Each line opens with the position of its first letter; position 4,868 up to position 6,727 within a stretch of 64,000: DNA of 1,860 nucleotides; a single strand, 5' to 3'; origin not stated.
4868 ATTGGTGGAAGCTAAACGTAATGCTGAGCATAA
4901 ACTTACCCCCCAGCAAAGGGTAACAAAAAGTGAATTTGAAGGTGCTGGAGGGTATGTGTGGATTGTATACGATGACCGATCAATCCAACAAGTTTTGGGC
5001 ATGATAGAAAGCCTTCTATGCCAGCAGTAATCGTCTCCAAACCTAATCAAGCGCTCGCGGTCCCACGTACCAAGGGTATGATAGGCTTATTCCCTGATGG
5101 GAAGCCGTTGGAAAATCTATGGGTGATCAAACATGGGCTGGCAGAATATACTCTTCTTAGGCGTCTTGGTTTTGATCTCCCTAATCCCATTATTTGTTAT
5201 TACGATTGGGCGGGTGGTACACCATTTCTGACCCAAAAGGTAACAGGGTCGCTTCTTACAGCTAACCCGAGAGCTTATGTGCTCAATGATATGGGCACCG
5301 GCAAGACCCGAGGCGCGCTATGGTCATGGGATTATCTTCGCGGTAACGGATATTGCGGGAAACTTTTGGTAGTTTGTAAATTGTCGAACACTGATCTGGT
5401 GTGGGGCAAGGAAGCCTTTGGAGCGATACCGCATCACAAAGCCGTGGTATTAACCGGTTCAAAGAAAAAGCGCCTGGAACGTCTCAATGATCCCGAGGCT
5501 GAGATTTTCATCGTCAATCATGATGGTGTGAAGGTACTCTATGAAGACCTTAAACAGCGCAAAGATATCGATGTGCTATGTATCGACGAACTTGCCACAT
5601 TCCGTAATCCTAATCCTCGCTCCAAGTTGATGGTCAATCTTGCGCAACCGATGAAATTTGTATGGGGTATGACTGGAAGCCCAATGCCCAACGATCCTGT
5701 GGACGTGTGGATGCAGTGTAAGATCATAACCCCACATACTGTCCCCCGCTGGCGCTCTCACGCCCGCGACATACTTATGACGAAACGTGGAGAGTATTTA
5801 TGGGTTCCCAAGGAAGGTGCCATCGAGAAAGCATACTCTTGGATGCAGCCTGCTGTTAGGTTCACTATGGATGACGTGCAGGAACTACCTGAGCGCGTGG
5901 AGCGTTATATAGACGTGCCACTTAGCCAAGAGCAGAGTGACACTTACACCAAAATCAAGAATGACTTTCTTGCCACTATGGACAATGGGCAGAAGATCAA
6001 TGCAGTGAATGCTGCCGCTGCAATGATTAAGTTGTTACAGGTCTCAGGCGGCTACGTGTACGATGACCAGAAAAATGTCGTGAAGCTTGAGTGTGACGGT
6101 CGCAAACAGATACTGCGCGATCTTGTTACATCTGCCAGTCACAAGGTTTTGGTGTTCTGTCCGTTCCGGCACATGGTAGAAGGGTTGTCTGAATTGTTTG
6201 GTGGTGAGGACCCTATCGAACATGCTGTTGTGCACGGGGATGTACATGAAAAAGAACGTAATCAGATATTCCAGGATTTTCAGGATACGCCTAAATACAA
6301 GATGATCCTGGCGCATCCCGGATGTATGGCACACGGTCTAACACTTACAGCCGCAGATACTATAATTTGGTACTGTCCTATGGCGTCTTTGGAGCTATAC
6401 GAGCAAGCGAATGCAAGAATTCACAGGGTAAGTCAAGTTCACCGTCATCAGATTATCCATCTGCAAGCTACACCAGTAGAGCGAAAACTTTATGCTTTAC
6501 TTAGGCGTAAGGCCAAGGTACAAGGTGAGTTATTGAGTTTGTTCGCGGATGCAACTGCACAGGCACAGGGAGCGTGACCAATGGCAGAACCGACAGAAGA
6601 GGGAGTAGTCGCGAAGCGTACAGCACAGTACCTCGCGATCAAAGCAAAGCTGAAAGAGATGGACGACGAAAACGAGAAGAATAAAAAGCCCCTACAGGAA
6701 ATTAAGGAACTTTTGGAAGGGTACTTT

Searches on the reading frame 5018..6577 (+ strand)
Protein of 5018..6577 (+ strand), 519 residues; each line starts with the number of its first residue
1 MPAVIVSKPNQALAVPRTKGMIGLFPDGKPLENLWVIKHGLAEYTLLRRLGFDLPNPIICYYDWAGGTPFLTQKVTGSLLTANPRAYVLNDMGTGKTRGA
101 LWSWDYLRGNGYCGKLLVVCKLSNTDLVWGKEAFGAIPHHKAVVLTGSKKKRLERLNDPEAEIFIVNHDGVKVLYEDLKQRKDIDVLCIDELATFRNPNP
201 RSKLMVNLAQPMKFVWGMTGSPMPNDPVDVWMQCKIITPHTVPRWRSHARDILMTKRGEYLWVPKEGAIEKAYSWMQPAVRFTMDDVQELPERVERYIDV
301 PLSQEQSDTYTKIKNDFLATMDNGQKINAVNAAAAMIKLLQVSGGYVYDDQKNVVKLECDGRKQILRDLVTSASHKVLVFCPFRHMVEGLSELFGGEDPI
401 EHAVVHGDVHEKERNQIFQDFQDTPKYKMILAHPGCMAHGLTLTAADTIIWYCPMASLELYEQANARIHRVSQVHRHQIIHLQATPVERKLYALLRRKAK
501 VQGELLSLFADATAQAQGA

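Call 15: search_protein_families(library=phrogs, proteins=[window:5018-6577:+], max_evalue=0.001)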
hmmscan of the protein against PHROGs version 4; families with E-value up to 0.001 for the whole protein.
window:5018-6577:+ (519 aa): 6 families
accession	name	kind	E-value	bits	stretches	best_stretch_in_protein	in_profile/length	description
phrog_62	-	DNA, RNA and nucleotide metabolism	2.3e-95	321.4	1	68-506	696-1133/1881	DNA helicase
phrog_11354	-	unknown function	2.9e-14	53.7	1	424-507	21-106/116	-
phrog_29996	-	unknown function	8.2e-14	51.5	1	88-485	747-1142/1189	-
phrog_16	-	DNA, RNA and nucleotide metabolism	5.2e-13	49.1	1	168-493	367-609/986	DNA helicase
phrog_23807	-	unknown function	3.5e-05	22.7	1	365-481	519-642/1053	-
phrog_9690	-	DNA, RNA and nucleotide metabolism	0.00022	21.4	1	310-471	95-256/306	DNA helicase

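Call 77: search_protein_families(library=pfam, proteins=[window:5018-6577:+], max_evalue=0.001)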
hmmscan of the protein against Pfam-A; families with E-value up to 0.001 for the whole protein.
window:5018-6577:+ (519 aa): 3 families
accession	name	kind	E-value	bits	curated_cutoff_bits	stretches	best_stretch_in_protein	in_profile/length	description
PF00271.37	Helicase_C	-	6.8e-17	62.2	23.5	1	364-471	4-109/110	Helicase conserved C-terminal domain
PF00176.29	SNF2-rel_dom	-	3.6e-14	53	24.9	1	90-331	24-271/290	SNF2-related domain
PF22323.1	Aq_1974-like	-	0.00091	19.3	27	0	236-264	9-37/64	Uncharacterised protein aq_1974-like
